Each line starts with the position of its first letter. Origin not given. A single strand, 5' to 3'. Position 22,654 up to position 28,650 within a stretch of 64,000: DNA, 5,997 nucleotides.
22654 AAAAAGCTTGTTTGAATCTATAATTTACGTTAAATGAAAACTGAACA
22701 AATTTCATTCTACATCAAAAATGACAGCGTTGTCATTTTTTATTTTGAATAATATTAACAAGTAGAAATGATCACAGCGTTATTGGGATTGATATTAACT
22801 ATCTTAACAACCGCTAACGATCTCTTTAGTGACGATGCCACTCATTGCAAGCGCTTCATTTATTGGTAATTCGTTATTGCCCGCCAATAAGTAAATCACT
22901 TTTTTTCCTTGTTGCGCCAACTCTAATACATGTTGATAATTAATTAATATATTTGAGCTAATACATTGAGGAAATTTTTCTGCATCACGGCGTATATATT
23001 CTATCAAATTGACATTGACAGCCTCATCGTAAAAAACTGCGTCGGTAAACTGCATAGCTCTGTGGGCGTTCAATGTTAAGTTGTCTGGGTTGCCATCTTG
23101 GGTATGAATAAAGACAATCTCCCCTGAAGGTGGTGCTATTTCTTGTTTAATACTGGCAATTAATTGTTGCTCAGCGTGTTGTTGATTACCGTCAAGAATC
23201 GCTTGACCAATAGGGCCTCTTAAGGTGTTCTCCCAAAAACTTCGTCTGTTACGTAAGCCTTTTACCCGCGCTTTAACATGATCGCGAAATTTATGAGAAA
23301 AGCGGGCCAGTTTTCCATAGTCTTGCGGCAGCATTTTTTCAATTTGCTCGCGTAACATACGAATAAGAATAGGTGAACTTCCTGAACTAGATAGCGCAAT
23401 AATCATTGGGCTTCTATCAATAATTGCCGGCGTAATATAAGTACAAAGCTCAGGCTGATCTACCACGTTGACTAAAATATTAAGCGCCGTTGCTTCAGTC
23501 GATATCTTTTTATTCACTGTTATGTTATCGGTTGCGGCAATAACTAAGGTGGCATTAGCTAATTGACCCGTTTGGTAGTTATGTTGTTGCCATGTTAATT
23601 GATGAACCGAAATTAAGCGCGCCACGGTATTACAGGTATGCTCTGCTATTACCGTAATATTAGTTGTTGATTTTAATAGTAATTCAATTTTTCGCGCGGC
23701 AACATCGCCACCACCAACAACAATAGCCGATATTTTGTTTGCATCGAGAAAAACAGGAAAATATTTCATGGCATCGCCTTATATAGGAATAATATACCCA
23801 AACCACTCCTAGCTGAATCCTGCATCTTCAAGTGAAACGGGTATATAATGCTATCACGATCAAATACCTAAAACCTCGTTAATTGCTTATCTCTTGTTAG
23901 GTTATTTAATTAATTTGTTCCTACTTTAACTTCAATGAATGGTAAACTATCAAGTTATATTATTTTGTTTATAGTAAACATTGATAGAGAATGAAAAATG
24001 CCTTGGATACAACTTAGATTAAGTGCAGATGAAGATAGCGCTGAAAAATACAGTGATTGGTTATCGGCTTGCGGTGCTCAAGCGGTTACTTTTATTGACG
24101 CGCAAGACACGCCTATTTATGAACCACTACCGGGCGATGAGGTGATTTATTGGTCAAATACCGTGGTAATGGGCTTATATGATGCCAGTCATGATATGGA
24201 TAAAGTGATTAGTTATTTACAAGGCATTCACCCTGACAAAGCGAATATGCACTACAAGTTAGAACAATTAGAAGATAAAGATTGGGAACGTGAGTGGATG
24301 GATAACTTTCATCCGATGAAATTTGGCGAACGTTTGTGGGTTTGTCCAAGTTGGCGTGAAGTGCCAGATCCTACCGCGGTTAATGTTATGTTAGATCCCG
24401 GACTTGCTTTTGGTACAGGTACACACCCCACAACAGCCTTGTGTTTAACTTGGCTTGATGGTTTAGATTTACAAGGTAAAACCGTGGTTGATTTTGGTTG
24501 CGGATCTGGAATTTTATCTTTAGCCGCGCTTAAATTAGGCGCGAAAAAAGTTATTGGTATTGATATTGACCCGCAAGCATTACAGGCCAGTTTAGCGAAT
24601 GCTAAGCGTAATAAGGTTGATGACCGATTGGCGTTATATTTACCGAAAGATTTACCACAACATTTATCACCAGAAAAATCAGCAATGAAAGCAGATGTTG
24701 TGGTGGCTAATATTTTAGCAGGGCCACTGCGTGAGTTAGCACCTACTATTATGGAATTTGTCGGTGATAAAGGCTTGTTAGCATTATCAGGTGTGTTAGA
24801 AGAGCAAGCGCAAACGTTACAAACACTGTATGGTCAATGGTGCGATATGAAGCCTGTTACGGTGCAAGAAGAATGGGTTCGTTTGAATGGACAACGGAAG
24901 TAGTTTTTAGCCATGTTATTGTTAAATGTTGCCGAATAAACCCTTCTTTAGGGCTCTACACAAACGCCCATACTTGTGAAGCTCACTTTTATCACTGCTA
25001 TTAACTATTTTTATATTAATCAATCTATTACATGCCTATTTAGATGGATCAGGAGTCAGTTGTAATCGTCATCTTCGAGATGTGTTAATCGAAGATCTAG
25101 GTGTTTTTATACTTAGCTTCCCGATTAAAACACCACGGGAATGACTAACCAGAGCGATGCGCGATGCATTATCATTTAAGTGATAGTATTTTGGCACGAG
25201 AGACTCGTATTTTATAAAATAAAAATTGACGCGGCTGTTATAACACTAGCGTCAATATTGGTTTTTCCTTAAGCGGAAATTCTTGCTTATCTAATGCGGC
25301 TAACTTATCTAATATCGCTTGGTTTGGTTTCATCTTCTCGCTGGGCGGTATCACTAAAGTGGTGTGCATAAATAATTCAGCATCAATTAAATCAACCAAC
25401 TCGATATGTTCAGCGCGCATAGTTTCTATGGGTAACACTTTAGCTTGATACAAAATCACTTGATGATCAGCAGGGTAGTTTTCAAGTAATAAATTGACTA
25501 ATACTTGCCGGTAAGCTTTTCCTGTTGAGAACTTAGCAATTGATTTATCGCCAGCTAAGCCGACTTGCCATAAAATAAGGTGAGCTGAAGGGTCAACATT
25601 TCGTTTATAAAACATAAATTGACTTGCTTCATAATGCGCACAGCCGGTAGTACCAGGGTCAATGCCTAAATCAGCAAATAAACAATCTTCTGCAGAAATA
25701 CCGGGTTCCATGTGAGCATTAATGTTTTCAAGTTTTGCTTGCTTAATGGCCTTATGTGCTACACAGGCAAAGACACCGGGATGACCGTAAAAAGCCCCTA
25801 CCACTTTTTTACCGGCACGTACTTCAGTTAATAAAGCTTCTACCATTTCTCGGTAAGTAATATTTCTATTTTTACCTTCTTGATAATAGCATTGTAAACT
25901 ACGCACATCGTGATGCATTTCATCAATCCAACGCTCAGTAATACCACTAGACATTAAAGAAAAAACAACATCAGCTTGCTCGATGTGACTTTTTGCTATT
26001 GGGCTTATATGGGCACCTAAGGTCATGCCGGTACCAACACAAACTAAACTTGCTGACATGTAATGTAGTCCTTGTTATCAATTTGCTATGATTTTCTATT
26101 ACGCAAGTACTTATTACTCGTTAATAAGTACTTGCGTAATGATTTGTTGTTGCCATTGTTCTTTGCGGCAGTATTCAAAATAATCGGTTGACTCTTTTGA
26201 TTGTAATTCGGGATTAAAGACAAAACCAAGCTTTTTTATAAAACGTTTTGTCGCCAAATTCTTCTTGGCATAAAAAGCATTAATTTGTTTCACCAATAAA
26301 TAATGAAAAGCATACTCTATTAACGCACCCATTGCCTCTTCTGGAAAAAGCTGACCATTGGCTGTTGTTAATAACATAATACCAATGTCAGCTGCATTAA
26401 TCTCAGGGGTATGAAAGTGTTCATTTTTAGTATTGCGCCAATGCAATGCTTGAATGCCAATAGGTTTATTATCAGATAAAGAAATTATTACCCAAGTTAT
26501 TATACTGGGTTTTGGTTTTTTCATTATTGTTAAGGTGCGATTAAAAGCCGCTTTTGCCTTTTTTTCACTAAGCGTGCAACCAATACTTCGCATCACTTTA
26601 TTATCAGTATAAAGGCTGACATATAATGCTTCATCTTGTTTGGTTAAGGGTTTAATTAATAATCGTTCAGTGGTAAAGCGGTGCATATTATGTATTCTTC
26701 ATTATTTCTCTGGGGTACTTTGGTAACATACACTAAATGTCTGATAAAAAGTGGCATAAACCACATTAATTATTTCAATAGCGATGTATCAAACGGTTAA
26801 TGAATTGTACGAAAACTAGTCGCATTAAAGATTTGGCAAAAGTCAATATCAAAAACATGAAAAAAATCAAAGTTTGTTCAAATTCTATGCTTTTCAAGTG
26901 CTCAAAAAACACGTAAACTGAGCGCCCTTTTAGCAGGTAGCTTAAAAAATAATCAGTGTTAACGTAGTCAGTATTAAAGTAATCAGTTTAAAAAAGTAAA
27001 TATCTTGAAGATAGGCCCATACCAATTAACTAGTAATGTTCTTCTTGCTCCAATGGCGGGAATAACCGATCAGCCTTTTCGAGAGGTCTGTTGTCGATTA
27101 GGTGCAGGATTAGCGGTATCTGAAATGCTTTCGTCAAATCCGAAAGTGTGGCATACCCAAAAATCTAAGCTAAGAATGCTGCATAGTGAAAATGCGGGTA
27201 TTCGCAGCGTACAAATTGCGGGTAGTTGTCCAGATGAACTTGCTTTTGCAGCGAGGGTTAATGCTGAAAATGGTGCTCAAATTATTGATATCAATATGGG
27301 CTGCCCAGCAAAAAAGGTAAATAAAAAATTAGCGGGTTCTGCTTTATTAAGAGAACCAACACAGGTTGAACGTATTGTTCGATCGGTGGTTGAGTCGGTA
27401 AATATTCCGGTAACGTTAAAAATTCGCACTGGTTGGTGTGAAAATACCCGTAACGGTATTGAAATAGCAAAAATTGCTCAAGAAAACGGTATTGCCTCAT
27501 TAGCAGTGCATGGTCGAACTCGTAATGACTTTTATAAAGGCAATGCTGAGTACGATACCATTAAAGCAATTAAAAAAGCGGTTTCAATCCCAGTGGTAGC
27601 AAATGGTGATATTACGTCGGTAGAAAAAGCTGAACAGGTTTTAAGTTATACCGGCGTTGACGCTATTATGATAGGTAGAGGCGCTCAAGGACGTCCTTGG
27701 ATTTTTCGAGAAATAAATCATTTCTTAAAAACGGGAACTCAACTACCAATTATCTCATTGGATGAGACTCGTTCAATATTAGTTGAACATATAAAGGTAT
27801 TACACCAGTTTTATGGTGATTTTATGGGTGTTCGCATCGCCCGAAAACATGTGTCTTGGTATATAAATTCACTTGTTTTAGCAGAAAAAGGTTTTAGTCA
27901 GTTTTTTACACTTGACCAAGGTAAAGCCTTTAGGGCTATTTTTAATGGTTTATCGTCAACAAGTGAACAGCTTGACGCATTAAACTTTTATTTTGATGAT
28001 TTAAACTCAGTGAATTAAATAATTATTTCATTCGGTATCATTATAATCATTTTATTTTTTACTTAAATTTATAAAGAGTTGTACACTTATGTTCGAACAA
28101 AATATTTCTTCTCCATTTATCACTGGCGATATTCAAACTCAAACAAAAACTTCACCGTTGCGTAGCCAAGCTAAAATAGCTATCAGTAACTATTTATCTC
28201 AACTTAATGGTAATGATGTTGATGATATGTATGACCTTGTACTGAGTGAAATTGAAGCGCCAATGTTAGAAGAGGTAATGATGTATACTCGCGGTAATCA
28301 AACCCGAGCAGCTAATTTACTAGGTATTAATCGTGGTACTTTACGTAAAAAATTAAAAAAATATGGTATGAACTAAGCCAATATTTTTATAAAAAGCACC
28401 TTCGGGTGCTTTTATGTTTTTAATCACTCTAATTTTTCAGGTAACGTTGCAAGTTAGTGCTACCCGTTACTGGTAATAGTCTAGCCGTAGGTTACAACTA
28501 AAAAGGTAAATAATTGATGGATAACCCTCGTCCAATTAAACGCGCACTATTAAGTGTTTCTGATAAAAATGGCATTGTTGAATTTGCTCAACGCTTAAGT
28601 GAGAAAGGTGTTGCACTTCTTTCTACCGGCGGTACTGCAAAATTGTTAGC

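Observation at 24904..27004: Orphan borosin-type (OphMA/SonM-like) backbone N-methyltransferase plus GNAT islet splitting prmA-dusB-fis, with no visible precursor peptide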

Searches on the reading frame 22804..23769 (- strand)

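Call 3: search_protein_families(library=pfam, proteins=[window:22804-23769:-], max_evalue=0.01)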
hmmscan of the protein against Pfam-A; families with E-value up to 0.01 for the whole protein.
window:22804-23769:- (321 aa): 4 families
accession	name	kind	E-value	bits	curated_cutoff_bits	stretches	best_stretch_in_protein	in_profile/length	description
PF13241.12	NAD_binding_7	-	3.2e-27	95.6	22.1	1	6-115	1-104/104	Putative NAD(P)-binding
PF10414.14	CysG_dimeriser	-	2.6e-17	62.8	23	1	151-204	2-55/58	Sirohaem synthase dimerisation region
PF00590.25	TP_methylase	-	0.00014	22.3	27.8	1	226-297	10-87/212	Tetrapyrrole (Corrin/Porphyrin) Methylases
PF14824.11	Sirohm_synth_M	-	0.00033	20.5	25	1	121-146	3-28/28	Sirohaem biosynthesis protein central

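Call 4: search_protein_families(library=ncbifam, proteins=[window:22804-23769:-], max_evalue=0.01)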
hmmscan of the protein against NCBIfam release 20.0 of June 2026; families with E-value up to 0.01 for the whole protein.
window:22804-23769:- (321 aa): 9 families
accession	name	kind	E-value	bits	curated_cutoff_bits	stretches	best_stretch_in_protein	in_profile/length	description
NF007922.1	PRK10637.1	equivalog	4.1e-83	279.8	400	1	3-297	1-303/450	siroheme synthase CysG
TIGR01470.1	cysG_Nterm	subfamily_domain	8.4e-68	228.1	62.3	1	4-205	1-202/205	siroheme synthase, N-terminal domain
NF005222.0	PRK06718.1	equivalog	5.5e-33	114.3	204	1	4-178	3-176/203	NAD(P)-binding protein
NF004045.0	PRK05562.1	equivalog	1.3e-19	70.5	181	1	2-167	15-179/225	NAD(P)-dependent oxidoreductase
NF005223.0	PRK06719.1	equivalog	2e-19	69.8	223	1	3-156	4-153/157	precorrin-2 dehydrogenase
TIGR01469.1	cobA_cysG_Cterm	equivalog_domain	1.5e-06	28.2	185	1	218-297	3-87/238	uroporphyrinogen-III C-methyltransferase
NF004790.0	PRK06136.1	subfamily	1.8e-05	24.5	198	1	216-266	4-54/250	uroporphyrinogen-III C-methyltransferase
NF012017.0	PRK15473.1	equivalog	0.0022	17.4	408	1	217-298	9-90/257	cobalt-precorrin-4 methyltransferase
TIGR01465.1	cobM_cbiF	equivalog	0.0035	16.7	259.65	1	218-299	1-82/247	precorrin-4 C(11)-methyltransferase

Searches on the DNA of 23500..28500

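Call 40: search_rna_families(source=window, start=23500, end=28500, threshold=evalue, max_evalue=1)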
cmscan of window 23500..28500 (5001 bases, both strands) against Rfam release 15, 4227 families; matches with E-value up to 1: 2.
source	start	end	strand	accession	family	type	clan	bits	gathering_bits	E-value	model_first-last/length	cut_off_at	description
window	28356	28421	+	RF01489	sbrA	Gene; sRNA;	-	23.6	45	0.14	1-71/71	no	Listeria sRNA sbrA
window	25174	25258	+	RF02377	SurA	Gene; sRNA;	-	20.3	100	0.023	1-279/279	no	SurA sRNA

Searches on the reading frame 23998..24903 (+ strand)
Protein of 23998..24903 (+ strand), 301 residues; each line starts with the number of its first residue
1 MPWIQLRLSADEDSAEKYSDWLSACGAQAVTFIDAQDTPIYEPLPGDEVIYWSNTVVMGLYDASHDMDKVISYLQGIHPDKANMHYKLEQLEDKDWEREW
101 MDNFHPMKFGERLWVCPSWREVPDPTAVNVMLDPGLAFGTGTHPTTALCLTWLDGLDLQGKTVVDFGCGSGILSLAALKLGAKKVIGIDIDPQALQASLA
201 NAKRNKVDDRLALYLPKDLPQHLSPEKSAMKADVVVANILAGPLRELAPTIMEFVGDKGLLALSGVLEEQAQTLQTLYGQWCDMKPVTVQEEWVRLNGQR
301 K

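Call 3: search_protein_families(library=pfam, proteins=[window:23998-24903:+], max_evalue=0.01)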
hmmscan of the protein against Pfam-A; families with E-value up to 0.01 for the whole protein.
window:23998-24903:+ (301 aa): 16 families
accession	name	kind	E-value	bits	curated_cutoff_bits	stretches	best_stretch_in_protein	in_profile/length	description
PF06325.19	PrmA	-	1e-100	337.5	22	1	2-301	1-296/296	Ribosomal protein L11 methyltransferase (PrmA)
PF05175.20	MTS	-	2.7e-09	37.3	23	1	145-238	19-105/170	Methyltransferase small domain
PF13847.12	Methyltransf_31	-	7.7e-09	35.8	27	1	159-238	3-81/145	Methyltransferase domain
PF13649.12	Methyltransf_25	-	1.4e-07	32.5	27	1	163-224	1-59/97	Methyltransferase domain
PF08242.18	Methyltransf_12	-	2.5e-07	31.8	30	1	164-239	1-73/98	Methyltransferase domain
PF02475.24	TRM5-TYW2_MTfase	-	3e-07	31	28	1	159-261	36-133/164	TRM5/TYW2 methyltransferase domain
PF13489.12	Methyltransf_23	-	1.4e-06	28.6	27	1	157-268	20-121/164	Methyltransferase domain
PF03602.21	Cons_hypoth95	-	8.6e-06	26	24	1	156-236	39-118/182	Conserved hypothetical protein 95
PF08241.18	Methyltransf_11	-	9.5e-06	26.6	21.2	1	164-217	1-49/95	Methyltransferase domain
PF08003.17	Methyltransf_9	-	3.1e-05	23.5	23.8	1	157-219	113-174/315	Protein of unknown function (DUF1698)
PF01728.25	FtsJ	-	0.00011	22.7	24.1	1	156-205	19-67/181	FtsJ-like methyltransferase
PF13679.12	Methyltransf_32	-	0.00048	20.5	27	1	160-212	26-83/143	Methyltransferase domain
PF09445.16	Methyltransf_15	-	0.00083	19.4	22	1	161-239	2-79/165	RNA cap guanine-N2 methyltransferase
PF01555.25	N6_N4_Mtase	-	0.0012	19.3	26.7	1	159-197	181-218/221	DNA methylase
PF12847.13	Methyltransf_18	-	0.0017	18.8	27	1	159-219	14-75/151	Methyltransferase domain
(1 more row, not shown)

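Call 4: search_protein_families(library=ncbifam, proteins=[window:23998-24903:+], max_evalue=0.01)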
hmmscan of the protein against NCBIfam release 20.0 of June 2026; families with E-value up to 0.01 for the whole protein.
window:23998-24903:+ (301 aa): 42 families (the best 25 are shown)
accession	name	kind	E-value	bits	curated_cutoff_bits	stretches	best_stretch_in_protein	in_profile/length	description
TIGR00406.1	prmA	equivalog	2.9e-96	322.3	183.15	1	3-294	1-288/288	50S ribosomal protein L11 methyltransferase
NF001786.0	PRK00517.2-4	equivalog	1.3e-41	142.5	327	1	60-297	46-271/277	50S ribosomal protein L11 methyltransferase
NF001790.0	PRK00517.3-3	equivalog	1.9e-40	138.9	269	1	87-297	50-258/262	50S ribosomal protein L11 methyltransferase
NF001785.0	PRK00517.2-2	equivalog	5.5e-40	137.3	188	1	68-295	54-276/282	50S ribosomal protein L11 methyltransferase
NF001784.0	PRK00517.2-1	equivalog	8.6e-33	114.1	244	1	59-295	48-286/290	50S ribosomal protein L11 methyltransferase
NF011529.0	PRK14968.1-3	equivalog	9.3e-12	44.8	162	1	157-210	32-83/198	putative methyltransferase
NF011528.0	PRK14968.1-2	equivalog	9.7e-11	41.6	171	1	159-210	38-88/205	putative methyltransferase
TIGR03534.1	RF_mod_PrmC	equivalog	2.8e-10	40.1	199.1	1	159-238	87-163/253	peptide chain release factor N(5)-glutamine methyltransferase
TIGR02021.1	BchM-ChlM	equivalog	5.1e-08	32.6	158.9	1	141-211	36-105/218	magnesium protoporphyrin IX methyltransferase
NF043040.1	corrin_prot_MT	hypoth_equivalog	5.3e-08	32.6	180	1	159-215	41-96/216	corrinoid protein-associated methyltransferase CpaM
TIGR01983.1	UbiG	equivalog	9.3e-08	31.6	102.95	1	157-237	47-122/228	bifunctional 2-polyprenyl-6-hydroxyphenol methylase/3-demethylubiquinol 3-O-methyltransferase UbiG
TIGR04290.1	meth_Rta_06860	hypoth_equivalog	1.9e-07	30.7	300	1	157-203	47-94/226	TIGR04290 family methyltransferase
TIGR00536.1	hemK_fam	subfamily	2.5e-07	30.1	115.5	1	161-238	116-189/286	HemK family protein methyltransferase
TIGR02469.1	CbiT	equivalog_domain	8.7e-07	29.2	78.3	1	152-233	11-90/124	precorrin-6Y C5,15-methyltransferase (decarboxylating) subunit CbiT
NF041081.1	prot_lys_mtase_Arch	equivalog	3.9e-06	27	200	1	162-214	12-65/142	protein-lysine N-methyltransferase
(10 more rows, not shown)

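Call 54: find_encoding_contigs(protein=window:23998-24903:+, flank=6000, max_places=6)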
Protein window:23998-24903:+ (301 aa): 1 contig read that carries it; 1 place shown.
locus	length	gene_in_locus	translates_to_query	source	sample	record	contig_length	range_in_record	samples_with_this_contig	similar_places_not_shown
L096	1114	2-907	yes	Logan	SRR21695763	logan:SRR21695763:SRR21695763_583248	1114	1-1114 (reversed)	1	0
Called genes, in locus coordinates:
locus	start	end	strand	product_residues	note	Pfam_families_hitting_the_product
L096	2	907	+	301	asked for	PF06325:PrmA, PF05175:MTS, PF03602:Cons_hypoth95 (weak), PF13489:Methyltransf_23 (weak), PF02475:TRM5-TYW2_MTfase (weak), PF13847:Methyltransf_31, PF08241:Methyltransf_11 (weak), PF08242:Methyltransf_12 (weak), +1 more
